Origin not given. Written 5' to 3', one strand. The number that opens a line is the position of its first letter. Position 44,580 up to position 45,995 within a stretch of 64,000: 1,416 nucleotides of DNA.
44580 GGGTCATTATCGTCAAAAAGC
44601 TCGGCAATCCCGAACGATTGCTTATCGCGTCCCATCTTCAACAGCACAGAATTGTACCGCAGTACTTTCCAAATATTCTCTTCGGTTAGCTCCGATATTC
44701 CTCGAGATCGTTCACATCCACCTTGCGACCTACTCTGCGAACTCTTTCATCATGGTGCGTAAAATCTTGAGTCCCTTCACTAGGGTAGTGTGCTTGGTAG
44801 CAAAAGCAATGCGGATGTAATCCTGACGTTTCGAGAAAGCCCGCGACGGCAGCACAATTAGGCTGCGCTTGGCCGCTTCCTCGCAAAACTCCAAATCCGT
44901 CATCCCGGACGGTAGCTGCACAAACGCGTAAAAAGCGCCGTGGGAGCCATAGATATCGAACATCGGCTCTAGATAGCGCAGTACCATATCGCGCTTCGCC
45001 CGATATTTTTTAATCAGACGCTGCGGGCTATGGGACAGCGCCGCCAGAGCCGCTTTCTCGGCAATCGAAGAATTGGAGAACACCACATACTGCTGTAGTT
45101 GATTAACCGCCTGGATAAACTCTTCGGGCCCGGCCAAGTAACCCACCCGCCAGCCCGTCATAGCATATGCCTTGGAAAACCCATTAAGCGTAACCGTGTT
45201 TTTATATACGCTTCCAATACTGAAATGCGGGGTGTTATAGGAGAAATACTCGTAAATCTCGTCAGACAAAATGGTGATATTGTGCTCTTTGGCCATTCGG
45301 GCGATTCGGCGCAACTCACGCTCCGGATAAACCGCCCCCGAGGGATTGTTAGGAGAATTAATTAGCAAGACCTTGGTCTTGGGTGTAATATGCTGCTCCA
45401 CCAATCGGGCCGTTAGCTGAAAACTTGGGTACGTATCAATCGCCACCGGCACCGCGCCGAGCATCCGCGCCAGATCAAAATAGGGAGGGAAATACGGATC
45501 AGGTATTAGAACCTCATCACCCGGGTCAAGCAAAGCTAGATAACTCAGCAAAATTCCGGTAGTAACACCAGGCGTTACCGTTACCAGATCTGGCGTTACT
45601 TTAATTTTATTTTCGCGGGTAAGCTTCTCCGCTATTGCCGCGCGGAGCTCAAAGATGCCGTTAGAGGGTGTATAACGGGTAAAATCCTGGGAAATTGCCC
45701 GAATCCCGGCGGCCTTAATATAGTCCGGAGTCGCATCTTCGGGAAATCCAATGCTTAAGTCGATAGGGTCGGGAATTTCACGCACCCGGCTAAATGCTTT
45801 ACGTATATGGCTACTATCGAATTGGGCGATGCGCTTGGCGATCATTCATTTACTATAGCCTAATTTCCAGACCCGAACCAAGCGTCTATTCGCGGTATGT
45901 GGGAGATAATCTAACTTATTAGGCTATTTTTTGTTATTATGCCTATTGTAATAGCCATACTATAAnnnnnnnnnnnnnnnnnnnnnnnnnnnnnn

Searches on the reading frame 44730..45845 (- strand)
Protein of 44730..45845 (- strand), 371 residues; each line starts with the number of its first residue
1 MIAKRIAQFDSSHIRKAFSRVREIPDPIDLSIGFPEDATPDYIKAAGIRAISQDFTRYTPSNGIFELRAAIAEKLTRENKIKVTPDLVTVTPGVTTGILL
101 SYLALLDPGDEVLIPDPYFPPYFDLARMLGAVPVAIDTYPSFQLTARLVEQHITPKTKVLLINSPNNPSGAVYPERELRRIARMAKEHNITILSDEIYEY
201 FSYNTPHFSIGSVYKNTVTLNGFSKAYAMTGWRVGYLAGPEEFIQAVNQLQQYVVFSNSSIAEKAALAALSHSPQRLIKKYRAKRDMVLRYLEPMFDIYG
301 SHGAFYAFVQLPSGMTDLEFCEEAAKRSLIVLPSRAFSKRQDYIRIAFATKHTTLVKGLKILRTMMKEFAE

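Call 92: search_protein_families(library=pfam, proteins=[window:44730-45845:-], max_evalue=0.001)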
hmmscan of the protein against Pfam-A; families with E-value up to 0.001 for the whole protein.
window:44730-45845:- (371 aa): 5 families
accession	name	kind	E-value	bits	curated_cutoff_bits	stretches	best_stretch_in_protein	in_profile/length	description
PF00155.27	Aminotran_1_2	-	1.4e-64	219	19.7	1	26-352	2-350/361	Aminotransferase class I and II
PF01041.23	DegT_DnrJ_EryC1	-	3.8e-08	33.4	19.8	1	89-195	44-145/360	DegT/DnrJ/EryC1/StrS aminotransferase family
PF01053.26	Cys_Met_Meta_PP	-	3.7e-06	26.2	27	1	96-196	78-174/381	Cys/Met metabolism PLP-dependent enzyme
PF01212.27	Beta_elim_lyase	-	0.00039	20.3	27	0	130-195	95-168/288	Beta-eliminating lyase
PF00266.25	Aminotran_5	-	0.00075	19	21.5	0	88-195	64-175/371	Aminotransferase class-V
